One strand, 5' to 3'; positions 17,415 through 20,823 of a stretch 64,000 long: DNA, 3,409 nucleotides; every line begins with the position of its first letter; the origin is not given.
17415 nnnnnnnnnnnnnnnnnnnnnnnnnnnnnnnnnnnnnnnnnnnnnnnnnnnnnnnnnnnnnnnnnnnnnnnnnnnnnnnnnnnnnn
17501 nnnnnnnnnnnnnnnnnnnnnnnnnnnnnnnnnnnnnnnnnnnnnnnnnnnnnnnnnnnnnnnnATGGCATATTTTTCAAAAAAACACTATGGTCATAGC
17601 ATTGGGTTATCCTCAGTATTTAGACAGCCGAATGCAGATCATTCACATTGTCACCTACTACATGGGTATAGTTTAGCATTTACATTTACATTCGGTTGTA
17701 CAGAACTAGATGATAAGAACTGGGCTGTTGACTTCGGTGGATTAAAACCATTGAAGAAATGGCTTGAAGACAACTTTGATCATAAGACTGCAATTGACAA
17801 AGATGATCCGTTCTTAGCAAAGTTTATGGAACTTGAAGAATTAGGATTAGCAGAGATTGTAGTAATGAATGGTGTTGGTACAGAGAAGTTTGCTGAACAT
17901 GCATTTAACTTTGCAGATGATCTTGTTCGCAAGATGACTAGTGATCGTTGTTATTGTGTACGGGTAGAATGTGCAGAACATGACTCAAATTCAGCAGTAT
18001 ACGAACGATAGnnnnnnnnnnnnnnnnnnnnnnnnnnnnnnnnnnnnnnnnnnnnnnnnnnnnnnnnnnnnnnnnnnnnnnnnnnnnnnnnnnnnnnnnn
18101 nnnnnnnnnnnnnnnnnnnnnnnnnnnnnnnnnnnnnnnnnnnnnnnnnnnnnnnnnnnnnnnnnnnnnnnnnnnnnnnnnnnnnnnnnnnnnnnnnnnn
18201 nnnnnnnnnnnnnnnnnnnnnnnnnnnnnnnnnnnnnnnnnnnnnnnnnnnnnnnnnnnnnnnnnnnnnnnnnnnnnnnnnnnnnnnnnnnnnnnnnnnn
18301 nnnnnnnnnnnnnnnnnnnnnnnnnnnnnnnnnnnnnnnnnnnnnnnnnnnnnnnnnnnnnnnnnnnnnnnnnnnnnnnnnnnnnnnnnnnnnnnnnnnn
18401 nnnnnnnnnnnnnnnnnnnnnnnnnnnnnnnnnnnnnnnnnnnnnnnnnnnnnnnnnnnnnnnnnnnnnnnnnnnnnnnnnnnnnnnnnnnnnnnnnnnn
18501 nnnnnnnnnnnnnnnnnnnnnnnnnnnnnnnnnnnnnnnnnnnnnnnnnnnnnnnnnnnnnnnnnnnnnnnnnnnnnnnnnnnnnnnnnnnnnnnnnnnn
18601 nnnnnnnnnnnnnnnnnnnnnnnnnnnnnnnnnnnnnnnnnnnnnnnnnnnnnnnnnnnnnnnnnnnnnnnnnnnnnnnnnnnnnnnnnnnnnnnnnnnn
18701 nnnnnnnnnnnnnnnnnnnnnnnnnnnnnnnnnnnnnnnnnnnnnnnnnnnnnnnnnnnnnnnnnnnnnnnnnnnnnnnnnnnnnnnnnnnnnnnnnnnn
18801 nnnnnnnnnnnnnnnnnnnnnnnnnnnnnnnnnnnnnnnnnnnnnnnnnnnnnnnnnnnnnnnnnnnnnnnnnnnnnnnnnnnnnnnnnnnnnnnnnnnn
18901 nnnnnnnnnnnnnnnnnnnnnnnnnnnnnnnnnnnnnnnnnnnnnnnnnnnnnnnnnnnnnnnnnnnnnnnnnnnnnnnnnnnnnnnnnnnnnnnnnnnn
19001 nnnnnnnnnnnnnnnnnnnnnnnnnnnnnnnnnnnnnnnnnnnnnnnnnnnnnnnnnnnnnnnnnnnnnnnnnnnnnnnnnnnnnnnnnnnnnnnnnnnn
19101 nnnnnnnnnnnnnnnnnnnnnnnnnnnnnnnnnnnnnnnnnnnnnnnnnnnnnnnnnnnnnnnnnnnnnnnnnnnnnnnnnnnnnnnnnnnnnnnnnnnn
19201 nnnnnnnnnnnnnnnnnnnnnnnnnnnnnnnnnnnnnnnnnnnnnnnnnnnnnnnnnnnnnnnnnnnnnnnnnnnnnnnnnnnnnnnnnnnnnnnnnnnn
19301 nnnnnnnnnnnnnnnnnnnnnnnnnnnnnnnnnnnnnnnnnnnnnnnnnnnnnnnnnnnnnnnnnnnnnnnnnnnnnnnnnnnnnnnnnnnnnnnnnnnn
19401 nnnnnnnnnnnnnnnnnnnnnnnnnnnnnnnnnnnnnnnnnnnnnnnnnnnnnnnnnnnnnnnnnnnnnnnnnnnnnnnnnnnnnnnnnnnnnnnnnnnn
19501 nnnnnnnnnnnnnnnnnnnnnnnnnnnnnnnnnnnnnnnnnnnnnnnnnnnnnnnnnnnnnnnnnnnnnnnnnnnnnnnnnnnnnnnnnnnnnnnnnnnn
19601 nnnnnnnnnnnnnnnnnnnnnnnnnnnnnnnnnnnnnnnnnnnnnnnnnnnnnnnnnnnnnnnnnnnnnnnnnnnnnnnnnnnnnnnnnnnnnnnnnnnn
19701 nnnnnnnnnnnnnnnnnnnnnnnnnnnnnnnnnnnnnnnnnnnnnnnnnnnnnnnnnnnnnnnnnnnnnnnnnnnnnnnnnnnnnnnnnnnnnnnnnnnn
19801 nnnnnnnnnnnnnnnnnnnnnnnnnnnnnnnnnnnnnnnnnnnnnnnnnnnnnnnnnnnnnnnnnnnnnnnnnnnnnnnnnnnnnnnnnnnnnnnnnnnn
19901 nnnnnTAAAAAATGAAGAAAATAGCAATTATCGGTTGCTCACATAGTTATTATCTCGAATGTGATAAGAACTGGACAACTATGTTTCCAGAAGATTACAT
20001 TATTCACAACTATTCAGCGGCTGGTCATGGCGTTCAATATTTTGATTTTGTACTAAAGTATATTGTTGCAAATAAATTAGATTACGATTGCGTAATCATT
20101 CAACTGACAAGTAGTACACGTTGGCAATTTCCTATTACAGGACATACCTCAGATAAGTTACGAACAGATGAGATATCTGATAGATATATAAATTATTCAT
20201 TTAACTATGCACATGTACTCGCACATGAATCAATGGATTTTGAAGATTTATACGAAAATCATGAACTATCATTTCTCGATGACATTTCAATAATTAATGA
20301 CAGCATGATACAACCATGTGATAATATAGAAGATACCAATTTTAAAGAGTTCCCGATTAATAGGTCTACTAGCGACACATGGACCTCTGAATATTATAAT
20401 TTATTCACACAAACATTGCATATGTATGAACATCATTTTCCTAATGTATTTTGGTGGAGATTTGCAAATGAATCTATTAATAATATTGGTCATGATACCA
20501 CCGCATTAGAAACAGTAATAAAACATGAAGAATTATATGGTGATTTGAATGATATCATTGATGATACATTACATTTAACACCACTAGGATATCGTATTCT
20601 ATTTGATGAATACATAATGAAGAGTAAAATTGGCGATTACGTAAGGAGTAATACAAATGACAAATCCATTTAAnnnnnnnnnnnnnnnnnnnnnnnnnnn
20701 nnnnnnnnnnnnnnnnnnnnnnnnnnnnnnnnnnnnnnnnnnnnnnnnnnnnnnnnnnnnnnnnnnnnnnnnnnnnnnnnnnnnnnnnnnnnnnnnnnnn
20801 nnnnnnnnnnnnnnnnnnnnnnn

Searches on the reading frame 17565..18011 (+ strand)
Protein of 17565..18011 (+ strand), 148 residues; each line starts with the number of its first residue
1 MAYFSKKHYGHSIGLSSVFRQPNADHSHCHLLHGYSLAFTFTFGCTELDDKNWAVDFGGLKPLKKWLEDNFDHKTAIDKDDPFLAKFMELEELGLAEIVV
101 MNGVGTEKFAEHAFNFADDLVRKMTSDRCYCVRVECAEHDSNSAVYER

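Call 75: search_protein_families(library=pfam, proteins=[window:17565-18011:+], max_evalue=0.01)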
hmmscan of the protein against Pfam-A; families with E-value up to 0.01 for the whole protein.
window:17565-18011:+ (148 aa): 1 family
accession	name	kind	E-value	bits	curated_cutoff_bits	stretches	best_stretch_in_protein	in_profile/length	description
PF01242.24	PTPS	-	1.5e-15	57.7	22.4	1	25-147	18-119/121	6-pyruvoyl tetrahydropterin synthase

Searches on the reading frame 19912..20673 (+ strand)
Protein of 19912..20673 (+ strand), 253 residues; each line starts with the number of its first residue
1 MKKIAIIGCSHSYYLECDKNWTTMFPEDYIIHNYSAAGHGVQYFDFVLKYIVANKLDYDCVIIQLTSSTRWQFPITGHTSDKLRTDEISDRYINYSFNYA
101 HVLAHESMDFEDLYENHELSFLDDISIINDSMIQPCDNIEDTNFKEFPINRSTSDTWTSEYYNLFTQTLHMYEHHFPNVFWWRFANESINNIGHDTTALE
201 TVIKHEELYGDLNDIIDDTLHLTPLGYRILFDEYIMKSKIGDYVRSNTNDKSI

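Call 16: search_protein_families(library=pfam, proteins=[window:19912-20673:+], max_evalue=0.001)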
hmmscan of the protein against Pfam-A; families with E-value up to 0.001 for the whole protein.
window:19912-20673:+ (253 aa): 1 family
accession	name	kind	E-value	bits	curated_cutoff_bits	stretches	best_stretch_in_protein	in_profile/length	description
PF07611.17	DUF1574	-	0.00067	19.5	29.1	0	3-105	63-153/342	Protein of unknown function (DUF1574)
